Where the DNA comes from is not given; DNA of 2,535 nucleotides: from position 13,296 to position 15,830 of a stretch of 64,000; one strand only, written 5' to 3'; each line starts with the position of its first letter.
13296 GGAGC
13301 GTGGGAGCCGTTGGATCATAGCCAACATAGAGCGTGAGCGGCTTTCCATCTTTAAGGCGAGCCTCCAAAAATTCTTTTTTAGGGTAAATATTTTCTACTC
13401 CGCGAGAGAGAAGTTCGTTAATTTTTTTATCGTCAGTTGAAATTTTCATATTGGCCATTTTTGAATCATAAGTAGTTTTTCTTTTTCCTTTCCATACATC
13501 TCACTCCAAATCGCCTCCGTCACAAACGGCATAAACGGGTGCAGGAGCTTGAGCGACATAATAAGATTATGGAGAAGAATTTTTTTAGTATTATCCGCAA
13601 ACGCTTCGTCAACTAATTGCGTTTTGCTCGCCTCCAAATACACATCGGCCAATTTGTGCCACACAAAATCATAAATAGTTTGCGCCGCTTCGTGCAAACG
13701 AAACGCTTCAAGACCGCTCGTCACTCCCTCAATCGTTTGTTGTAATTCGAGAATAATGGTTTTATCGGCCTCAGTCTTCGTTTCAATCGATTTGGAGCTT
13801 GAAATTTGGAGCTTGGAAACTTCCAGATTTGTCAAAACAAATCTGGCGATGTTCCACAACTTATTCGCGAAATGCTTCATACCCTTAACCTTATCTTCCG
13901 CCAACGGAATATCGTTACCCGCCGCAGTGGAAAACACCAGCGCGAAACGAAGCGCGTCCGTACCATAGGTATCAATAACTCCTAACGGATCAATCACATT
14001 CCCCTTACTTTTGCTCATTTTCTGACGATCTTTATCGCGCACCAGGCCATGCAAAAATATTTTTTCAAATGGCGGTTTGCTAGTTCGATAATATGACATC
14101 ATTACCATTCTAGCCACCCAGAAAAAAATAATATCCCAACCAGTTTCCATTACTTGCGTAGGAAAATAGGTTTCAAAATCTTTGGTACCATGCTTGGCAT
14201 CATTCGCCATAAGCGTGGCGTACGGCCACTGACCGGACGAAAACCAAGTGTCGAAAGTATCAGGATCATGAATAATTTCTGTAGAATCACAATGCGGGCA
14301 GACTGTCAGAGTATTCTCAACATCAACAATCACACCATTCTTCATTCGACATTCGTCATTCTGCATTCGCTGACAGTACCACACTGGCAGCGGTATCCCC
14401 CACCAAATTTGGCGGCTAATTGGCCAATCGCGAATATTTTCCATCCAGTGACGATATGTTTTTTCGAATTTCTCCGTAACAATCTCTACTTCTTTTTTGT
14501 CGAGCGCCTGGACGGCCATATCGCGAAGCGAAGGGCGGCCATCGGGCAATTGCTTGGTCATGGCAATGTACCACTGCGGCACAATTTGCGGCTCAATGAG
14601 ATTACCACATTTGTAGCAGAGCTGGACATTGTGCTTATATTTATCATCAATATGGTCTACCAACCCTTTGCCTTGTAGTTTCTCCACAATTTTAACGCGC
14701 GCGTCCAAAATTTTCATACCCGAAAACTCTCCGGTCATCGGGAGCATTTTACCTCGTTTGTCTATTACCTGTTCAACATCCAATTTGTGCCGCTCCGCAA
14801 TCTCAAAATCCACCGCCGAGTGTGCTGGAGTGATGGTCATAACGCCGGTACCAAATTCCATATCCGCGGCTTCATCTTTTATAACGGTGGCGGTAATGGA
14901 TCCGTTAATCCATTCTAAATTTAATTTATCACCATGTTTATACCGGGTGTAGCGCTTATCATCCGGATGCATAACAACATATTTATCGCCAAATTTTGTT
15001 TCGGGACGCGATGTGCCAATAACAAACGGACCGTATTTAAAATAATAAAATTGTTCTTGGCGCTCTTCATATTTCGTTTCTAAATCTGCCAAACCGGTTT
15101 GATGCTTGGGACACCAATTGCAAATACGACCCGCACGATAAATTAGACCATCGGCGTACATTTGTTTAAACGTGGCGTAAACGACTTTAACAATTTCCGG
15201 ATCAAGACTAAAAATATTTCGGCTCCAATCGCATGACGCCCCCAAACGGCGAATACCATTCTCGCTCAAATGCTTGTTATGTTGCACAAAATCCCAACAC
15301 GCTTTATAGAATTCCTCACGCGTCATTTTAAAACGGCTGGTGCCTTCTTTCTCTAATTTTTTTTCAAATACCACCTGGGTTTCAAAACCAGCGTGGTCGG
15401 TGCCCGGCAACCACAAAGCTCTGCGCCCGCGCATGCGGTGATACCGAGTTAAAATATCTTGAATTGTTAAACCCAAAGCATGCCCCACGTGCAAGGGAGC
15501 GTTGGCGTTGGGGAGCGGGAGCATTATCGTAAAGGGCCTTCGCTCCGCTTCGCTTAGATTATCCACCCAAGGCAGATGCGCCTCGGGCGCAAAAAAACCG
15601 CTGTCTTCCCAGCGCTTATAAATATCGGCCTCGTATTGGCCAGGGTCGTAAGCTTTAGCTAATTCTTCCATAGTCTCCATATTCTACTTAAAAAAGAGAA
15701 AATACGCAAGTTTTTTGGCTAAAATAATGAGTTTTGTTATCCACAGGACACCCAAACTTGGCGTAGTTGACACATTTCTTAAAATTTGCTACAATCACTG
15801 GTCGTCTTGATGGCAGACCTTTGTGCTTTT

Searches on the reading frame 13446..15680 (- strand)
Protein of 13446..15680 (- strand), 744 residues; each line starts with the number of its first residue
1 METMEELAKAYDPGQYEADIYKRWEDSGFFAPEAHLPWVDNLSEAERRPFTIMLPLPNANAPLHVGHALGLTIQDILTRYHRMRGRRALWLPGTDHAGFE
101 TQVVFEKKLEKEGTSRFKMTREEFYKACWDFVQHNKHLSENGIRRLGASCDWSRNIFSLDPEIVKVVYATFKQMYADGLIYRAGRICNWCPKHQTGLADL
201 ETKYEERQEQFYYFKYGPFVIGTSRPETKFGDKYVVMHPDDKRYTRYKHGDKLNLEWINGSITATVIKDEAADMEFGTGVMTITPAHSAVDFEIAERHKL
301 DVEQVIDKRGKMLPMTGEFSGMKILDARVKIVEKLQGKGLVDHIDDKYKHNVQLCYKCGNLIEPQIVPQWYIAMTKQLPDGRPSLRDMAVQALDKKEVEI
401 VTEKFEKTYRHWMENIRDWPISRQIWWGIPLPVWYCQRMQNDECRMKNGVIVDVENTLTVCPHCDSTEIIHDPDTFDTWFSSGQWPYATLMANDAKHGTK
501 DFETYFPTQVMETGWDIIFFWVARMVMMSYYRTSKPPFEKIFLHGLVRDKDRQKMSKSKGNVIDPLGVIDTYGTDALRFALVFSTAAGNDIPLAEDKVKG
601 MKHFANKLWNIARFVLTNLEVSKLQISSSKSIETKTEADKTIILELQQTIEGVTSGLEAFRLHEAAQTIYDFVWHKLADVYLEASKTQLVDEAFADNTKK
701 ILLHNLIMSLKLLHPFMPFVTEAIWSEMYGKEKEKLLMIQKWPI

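Call 9: search_protein_families(library=pfam, proteins=[window:13446-15680:-], max_evalue=0.00001)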
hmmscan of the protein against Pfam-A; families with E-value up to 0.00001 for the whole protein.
window:13446-15680:- (744 aa): 3 families
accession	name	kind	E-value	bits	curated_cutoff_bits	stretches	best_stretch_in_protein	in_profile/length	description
PF00133.28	tRNA-synt_1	-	2.3e-119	399.3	22.7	1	20-591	2-411/414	tRNA synthetases class I (I, L, M and V)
PF08264.19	Anticodon_1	-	5.8e-27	94.8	25.1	1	639-743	1-105/148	Anticodon-binding domain of tRNA ligase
PF09334.17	tRNA-synt_1g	-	2.8e-22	79.5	20.1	2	52-107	3-58/391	tRNA synthetases class I (M)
